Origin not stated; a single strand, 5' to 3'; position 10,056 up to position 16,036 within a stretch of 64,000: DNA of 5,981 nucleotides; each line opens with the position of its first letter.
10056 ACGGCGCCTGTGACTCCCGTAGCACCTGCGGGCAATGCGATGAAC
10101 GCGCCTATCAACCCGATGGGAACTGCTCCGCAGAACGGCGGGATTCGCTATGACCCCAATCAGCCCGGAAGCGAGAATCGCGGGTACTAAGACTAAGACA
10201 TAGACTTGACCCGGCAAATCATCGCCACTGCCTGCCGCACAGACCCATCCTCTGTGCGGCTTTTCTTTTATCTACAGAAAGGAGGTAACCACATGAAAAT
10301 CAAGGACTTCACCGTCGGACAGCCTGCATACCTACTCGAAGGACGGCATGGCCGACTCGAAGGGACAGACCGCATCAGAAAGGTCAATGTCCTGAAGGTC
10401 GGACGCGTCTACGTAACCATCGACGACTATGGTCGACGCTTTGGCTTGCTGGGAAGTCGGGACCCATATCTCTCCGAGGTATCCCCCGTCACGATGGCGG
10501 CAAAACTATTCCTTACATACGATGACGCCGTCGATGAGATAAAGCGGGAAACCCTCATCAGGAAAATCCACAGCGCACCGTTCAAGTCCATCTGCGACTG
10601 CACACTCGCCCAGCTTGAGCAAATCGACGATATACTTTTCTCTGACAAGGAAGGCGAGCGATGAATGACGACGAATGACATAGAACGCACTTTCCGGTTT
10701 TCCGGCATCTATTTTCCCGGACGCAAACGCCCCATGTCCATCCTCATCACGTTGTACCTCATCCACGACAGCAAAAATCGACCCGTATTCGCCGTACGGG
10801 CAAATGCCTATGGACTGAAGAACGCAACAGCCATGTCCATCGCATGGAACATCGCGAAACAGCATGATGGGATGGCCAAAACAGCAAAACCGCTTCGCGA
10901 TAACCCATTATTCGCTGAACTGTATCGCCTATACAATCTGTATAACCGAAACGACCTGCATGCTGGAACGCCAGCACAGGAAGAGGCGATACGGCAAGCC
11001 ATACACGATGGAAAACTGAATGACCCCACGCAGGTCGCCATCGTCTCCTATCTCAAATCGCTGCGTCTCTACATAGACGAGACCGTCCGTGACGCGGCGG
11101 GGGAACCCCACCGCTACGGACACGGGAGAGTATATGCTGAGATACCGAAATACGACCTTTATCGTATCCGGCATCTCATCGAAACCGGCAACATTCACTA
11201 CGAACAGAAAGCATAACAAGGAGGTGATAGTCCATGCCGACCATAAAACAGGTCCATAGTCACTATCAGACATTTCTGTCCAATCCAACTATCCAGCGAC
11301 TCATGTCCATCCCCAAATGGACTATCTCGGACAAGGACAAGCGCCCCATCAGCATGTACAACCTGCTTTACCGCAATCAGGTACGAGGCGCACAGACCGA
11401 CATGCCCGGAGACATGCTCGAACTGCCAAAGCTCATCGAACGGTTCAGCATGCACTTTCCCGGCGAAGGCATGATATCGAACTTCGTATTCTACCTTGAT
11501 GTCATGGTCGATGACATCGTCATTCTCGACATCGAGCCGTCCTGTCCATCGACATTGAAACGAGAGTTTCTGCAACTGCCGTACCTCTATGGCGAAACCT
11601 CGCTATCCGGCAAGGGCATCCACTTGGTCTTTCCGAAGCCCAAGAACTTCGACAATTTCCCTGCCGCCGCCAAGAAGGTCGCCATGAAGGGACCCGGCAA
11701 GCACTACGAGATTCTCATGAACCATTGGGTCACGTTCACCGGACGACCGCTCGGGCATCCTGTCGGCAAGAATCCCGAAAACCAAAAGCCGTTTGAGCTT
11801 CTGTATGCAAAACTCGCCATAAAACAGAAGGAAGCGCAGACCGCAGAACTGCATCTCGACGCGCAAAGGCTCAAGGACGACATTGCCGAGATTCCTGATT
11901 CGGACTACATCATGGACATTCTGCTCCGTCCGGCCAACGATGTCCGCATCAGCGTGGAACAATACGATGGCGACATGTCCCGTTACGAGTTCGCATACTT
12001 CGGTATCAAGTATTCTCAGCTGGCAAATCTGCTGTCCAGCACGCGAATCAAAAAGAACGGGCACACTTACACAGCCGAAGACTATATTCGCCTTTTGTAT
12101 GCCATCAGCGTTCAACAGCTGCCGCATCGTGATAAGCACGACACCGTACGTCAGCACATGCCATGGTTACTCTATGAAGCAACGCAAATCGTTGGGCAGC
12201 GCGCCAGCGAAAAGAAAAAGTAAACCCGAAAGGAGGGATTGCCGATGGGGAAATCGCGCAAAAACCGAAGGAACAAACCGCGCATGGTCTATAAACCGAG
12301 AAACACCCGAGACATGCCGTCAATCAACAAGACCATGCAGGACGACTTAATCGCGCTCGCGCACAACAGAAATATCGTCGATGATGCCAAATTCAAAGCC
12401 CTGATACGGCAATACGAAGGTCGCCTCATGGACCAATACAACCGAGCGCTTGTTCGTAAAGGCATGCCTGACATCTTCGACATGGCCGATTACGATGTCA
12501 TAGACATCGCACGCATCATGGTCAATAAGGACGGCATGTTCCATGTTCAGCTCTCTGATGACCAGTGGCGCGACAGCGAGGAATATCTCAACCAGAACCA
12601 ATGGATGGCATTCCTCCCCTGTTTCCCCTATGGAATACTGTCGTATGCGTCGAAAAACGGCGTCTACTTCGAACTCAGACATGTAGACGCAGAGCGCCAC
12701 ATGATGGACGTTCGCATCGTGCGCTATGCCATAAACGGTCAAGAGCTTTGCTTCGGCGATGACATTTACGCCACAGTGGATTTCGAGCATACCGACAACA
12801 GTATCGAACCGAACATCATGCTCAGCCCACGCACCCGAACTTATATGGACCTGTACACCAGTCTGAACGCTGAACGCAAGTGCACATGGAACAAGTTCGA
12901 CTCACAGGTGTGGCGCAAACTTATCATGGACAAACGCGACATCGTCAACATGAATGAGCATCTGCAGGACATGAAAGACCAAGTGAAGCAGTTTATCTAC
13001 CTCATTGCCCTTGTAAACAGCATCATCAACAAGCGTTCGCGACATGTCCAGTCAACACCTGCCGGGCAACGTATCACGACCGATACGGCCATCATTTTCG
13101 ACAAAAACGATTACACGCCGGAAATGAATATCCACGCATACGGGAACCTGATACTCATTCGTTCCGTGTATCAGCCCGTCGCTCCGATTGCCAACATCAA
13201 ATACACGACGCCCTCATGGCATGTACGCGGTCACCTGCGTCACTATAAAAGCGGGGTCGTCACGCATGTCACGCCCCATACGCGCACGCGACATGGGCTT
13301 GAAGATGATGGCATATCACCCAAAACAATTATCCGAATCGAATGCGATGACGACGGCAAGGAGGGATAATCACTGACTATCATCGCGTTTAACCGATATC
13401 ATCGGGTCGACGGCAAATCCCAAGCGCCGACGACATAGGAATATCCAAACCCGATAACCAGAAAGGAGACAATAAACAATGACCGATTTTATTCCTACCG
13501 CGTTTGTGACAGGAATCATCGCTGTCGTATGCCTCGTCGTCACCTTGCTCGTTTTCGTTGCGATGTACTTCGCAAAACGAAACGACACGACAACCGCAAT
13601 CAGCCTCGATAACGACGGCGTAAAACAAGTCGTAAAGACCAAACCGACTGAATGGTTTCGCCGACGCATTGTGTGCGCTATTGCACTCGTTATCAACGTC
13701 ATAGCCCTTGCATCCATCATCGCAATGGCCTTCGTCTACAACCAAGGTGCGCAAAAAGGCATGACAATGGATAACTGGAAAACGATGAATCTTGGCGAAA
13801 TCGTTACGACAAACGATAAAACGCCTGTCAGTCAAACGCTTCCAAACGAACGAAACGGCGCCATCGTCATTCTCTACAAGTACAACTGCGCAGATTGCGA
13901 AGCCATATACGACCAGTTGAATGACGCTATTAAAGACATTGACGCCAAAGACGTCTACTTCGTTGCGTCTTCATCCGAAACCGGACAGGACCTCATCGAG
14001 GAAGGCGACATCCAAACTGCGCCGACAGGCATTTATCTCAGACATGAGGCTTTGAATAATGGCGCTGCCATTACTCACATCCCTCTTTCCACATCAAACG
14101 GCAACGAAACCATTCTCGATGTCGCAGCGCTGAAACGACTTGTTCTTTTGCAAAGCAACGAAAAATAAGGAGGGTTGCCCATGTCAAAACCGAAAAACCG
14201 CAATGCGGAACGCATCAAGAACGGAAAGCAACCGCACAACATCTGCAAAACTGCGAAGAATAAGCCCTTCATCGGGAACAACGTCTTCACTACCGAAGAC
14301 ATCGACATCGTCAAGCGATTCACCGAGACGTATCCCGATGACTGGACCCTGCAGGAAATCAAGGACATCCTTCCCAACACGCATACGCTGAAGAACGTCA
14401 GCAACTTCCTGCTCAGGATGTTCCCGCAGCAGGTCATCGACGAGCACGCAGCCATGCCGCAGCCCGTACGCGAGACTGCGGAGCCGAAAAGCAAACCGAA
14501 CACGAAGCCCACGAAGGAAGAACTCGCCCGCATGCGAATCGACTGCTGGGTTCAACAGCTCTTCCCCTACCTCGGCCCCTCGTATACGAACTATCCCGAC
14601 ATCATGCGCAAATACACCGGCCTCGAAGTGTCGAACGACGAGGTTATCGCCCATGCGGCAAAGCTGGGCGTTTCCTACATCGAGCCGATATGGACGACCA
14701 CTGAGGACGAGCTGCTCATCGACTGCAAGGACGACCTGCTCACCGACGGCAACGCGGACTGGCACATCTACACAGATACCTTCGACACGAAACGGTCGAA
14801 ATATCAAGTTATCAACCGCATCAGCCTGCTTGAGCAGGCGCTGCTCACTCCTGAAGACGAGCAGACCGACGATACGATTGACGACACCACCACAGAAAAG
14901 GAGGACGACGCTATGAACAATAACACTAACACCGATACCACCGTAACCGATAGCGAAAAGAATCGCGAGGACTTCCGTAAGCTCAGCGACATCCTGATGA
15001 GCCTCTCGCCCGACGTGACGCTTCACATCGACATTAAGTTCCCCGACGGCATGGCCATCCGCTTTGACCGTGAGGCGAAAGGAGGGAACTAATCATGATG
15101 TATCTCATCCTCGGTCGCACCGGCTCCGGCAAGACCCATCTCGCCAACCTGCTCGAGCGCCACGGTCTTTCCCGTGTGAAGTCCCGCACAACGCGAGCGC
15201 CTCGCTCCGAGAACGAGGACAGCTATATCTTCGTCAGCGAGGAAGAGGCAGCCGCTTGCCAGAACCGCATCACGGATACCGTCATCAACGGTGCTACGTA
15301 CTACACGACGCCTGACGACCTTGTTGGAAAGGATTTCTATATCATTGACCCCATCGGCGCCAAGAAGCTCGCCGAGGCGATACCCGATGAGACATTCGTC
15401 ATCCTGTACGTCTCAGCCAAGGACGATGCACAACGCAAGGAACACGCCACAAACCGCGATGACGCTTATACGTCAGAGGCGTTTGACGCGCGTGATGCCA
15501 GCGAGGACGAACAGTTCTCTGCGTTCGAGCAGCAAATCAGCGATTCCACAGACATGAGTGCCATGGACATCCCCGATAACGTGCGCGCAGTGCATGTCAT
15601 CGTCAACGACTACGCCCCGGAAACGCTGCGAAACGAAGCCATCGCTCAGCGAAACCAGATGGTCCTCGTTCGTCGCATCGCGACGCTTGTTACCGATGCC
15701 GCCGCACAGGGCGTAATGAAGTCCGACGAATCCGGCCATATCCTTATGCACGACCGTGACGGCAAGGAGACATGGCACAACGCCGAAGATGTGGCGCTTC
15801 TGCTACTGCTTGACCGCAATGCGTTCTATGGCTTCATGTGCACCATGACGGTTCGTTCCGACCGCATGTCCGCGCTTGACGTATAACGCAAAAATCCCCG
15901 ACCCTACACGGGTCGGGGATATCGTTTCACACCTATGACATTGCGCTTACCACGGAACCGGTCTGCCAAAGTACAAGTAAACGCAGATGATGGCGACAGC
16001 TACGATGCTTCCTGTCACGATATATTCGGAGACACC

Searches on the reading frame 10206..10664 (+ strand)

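Call 16: search_protein_families(library=pfam, proteins=[window:10206-10664:+], max_evalue=0.001)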
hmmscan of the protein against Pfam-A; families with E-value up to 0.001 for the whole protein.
window:10206-10664:+ (152 aa): 1 family
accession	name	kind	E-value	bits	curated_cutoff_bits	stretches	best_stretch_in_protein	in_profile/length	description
PF24203.1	Phage_ProQ_C_like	-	3.7e-10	40.9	27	1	30-147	1-110/112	Phage ProQ C-terminal-like domain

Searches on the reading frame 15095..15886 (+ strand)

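Call 17: search_protein_families(library=pfam, proteins=[window:15095-15886:+], max_evalue=0.001)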
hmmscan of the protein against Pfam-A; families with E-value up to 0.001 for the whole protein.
window:15095-15886:+ (263 aa): 1 family
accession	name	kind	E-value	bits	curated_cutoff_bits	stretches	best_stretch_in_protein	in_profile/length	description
PF13238.12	AAA_18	-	0.00091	20.1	29.4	0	4-122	2-115/128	AAA domain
